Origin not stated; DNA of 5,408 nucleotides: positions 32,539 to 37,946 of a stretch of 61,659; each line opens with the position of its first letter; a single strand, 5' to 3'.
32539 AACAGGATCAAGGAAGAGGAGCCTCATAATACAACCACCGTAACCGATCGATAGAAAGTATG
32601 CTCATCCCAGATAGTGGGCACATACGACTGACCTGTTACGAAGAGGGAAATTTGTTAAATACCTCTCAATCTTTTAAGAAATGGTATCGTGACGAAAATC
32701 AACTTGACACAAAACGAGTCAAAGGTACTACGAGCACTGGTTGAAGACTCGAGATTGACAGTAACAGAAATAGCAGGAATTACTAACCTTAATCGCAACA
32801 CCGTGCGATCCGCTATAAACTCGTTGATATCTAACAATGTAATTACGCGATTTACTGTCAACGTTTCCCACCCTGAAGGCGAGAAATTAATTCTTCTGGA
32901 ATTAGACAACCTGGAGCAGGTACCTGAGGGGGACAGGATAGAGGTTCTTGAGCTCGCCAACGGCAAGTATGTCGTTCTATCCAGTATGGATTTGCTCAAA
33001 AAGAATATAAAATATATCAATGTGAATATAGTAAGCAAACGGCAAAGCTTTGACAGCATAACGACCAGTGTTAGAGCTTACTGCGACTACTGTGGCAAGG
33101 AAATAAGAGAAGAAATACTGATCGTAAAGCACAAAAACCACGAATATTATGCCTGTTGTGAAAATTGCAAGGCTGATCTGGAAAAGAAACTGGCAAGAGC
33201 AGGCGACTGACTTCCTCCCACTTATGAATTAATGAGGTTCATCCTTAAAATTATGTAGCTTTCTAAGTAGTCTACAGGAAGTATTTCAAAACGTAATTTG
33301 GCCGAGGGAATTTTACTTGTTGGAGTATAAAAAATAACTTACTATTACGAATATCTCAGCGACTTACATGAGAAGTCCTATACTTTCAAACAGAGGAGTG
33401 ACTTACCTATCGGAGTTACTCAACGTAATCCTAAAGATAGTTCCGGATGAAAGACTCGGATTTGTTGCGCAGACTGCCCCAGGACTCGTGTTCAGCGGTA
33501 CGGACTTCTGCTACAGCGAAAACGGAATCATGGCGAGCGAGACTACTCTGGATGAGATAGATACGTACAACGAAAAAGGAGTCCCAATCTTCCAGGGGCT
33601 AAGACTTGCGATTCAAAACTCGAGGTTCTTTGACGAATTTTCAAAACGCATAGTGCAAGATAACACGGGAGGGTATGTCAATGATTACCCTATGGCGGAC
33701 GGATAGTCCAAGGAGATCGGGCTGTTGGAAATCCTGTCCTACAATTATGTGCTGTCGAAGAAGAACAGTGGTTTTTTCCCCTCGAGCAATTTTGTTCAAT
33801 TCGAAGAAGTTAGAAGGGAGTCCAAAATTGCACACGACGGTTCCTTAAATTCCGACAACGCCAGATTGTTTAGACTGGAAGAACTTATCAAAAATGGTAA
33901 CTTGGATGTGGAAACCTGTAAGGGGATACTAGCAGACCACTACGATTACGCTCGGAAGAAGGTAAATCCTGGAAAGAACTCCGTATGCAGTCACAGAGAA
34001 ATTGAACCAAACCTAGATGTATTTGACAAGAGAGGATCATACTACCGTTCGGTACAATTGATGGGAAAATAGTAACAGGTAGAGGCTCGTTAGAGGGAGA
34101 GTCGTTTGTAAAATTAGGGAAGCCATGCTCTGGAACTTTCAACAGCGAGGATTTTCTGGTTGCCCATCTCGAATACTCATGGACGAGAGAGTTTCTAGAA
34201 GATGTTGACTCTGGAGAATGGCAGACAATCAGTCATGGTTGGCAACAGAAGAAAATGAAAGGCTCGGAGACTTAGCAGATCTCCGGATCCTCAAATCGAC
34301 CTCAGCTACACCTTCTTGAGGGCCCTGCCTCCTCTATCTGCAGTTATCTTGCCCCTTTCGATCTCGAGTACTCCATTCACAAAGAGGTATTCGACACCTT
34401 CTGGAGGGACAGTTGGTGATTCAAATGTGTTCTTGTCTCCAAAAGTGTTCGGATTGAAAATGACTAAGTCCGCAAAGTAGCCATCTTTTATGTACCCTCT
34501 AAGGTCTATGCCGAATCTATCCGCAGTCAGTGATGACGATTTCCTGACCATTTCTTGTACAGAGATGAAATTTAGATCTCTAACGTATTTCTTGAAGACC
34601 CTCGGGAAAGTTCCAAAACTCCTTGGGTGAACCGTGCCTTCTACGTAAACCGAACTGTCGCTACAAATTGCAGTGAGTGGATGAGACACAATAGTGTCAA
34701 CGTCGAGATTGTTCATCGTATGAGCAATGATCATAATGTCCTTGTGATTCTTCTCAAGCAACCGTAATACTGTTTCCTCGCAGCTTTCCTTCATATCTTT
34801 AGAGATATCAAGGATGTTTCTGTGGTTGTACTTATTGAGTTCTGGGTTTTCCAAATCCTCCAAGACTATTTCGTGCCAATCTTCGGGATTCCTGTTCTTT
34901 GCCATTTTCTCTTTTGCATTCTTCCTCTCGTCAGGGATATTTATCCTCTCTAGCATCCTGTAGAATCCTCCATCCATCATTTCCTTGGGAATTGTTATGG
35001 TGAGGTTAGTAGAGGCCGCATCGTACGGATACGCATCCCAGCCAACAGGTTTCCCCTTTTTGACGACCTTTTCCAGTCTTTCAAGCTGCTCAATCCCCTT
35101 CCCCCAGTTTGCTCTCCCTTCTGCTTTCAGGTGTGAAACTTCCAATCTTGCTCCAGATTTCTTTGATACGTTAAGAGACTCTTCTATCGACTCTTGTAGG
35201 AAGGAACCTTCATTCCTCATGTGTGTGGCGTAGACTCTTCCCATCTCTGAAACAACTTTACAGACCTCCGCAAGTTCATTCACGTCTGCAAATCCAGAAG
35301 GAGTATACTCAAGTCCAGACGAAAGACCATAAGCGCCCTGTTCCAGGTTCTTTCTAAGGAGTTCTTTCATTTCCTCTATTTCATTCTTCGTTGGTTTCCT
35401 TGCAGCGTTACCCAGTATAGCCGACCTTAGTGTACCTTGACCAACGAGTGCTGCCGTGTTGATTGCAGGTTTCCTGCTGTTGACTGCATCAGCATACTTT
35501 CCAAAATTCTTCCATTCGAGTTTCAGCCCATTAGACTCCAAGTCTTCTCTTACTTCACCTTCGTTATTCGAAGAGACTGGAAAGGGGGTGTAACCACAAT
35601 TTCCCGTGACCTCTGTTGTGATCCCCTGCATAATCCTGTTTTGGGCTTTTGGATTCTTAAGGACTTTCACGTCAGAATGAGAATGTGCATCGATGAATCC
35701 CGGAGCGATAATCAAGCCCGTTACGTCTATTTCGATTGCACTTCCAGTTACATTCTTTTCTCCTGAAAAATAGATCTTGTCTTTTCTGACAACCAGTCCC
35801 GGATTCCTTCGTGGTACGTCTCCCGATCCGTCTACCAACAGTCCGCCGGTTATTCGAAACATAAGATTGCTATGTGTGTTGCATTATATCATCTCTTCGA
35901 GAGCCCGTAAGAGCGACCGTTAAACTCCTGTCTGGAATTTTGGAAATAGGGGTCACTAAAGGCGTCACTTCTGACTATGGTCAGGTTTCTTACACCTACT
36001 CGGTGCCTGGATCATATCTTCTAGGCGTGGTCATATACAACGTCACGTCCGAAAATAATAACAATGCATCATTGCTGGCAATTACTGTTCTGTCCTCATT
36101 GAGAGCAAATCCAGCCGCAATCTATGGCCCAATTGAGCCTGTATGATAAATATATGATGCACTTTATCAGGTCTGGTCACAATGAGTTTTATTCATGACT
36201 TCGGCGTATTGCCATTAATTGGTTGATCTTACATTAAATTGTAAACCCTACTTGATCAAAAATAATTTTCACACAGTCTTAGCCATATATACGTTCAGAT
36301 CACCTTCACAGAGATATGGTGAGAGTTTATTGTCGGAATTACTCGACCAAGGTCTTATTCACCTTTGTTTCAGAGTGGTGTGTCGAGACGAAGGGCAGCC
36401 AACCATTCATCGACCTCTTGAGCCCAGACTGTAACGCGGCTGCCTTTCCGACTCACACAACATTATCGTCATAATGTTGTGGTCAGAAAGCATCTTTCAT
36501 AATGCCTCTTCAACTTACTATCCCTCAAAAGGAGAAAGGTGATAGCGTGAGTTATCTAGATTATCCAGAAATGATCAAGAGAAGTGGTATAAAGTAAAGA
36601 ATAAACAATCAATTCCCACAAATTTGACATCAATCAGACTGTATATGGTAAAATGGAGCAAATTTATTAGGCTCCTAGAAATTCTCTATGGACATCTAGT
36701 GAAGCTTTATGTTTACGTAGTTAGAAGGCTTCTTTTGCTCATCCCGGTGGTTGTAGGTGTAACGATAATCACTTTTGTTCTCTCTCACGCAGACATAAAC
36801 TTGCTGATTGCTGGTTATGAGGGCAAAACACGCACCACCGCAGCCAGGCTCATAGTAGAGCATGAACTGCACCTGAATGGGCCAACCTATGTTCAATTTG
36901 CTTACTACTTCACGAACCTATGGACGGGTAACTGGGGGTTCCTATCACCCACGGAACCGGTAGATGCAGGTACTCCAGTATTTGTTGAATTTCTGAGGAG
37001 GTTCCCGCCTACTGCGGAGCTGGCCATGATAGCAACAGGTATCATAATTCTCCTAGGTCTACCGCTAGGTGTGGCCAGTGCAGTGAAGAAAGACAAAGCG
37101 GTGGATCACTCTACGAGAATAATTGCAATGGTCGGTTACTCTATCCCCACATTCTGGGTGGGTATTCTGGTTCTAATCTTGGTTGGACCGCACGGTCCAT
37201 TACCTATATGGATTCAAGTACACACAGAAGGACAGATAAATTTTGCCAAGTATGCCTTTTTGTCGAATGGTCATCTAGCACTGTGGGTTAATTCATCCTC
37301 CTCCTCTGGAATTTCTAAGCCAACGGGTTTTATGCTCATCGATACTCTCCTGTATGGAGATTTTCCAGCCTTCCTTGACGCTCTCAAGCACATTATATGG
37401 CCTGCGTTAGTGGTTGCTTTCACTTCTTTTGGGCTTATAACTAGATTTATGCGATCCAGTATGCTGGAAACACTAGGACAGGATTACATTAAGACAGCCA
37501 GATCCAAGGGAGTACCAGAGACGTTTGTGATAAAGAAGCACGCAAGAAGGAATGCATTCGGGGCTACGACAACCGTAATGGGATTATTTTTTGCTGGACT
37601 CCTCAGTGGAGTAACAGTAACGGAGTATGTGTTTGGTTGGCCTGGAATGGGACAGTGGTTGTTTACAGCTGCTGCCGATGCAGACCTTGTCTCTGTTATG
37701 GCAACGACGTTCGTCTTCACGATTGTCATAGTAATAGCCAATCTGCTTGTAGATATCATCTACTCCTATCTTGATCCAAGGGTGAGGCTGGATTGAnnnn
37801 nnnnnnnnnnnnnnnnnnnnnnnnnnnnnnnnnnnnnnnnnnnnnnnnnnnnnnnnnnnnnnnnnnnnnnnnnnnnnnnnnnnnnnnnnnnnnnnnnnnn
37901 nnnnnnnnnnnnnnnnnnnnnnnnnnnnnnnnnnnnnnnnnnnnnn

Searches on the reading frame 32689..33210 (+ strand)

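Call 83: search_protein_families(library=pfam, proteins=[window:32689-33210:+], max_evalue=0.0001)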
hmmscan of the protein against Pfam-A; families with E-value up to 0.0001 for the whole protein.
window:32689-33210:+ (173 aa): 5 families
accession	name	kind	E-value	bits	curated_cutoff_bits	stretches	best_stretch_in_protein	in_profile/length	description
PF08394.17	Arc_trans_TRASH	-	5.9e-15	55.5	27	1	131-170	2-41/43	Archaeal TRASH domain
PF01978.25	TrmB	-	8e-09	35.7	25.6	1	2-55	2-55/68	Sugar-specific transcriptional regulator TrmB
PF13412.12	HTH_24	-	1.3e-08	34.7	21.9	1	8-53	3-48/48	Winged helix-turn-helix DNA-binding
PF08221.17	HTH_9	-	4.2e-05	24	23.4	1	11-53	16-58/62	RNA polymerase III subunit RPC82 helix-turn-helix domain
PF13404.12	HTH_AsnC-type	-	6.7e-05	23.1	27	0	12-44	7-39/42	AsnC-type helix-turn-helix domain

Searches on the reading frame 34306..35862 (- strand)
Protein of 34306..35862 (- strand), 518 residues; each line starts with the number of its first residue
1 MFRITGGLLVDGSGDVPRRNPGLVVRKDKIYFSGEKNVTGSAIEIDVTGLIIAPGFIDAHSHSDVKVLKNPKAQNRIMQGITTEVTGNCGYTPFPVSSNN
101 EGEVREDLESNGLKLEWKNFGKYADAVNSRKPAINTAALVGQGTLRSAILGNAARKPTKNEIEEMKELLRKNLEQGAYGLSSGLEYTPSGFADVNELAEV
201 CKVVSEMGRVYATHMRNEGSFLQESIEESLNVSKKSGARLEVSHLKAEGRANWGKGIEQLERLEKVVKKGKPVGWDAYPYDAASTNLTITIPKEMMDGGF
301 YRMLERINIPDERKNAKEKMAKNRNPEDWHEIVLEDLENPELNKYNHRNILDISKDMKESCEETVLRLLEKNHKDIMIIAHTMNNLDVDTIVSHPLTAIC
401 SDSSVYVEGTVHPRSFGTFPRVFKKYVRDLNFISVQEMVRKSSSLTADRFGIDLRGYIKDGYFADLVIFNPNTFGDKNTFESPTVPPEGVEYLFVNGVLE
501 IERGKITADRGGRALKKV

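Call 22: search_protein_families(library=pfam, proteins=[window:34306-35862:-], max_evalue=0.001)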
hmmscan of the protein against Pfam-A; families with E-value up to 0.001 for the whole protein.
window:34306-35862:- (518 aa): 2 families
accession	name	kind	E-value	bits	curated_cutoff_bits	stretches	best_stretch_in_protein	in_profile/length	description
PF07969.17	Amidohydro_3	-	9.4e-21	75.3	29.7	2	44-266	2-220/472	Amidohydrolase family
PF01979.26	Amidohydro_1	-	3.1e-09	37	25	0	51-227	1-167/345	Amidohydrolase family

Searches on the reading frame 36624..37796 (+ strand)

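Call 54: search_protein_families(library=pfam, proteins=[window:36624-37796:+], max_evalue=0.0001)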
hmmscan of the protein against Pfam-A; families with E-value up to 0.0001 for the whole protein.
window:36624-37796:+ (390 aa): 1 family
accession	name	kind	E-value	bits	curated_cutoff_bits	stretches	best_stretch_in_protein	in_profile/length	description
PF00528.27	BPD_transp_1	-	8.6e-37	127.1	26.4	1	145-388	1-183/184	Binding-protein-dependent transport system inner membrane component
